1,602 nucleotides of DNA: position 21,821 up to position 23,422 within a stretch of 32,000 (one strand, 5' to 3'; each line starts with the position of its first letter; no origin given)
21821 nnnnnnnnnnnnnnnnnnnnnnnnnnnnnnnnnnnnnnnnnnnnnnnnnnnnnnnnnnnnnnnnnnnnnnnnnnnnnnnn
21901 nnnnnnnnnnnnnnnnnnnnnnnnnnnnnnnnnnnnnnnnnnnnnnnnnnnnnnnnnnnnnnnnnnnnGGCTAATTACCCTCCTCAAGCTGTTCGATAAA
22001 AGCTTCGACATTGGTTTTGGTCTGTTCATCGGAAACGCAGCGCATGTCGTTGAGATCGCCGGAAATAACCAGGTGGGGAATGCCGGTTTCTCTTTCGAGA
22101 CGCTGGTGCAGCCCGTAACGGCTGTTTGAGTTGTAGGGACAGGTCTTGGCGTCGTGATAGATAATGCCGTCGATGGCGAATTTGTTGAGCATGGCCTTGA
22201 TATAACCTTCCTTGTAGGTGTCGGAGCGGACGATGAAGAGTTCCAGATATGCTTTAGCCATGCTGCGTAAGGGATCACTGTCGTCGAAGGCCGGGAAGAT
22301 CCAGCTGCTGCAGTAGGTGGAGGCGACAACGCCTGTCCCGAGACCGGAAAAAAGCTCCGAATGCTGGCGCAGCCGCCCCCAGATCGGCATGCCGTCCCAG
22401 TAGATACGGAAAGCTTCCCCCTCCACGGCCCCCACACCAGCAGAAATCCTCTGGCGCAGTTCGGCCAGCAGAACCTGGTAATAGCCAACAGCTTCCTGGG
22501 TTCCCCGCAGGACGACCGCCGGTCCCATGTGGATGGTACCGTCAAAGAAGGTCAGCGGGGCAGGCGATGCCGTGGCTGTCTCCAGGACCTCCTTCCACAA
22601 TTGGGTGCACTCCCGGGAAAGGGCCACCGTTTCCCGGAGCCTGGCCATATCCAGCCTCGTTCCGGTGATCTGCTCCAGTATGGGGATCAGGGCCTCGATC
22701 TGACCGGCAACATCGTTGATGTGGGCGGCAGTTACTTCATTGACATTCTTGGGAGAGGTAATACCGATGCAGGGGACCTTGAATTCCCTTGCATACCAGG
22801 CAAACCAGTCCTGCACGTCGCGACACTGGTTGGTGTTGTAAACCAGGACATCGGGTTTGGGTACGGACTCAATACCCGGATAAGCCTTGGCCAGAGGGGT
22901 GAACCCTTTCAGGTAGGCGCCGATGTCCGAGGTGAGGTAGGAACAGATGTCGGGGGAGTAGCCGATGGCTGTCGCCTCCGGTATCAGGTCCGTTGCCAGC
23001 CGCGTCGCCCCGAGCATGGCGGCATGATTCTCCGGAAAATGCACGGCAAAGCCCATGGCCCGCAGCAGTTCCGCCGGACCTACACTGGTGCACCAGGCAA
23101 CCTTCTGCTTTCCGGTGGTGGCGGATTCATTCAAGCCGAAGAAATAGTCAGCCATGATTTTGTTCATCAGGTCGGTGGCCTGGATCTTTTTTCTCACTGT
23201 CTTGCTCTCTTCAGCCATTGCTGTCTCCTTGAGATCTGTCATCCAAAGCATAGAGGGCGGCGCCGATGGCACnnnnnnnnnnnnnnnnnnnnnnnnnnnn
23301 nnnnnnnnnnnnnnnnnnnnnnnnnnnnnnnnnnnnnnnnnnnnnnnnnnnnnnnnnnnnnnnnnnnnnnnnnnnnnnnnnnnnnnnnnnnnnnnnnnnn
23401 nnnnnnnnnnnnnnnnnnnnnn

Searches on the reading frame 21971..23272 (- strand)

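Call 8: search_protein_families(library=pfam, proteins=[window:21971-23272:-])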
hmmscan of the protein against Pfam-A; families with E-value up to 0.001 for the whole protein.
window:21971-23272:- (433 aa): 1 family
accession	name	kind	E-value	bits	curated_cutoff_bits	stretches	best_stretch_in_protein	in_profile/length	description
PF06050.19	HGD-D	-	6.2e-71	240.2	28.4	1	64-429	3-342/342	2-hydroxyglutaryl-CoA dehydratase, D-component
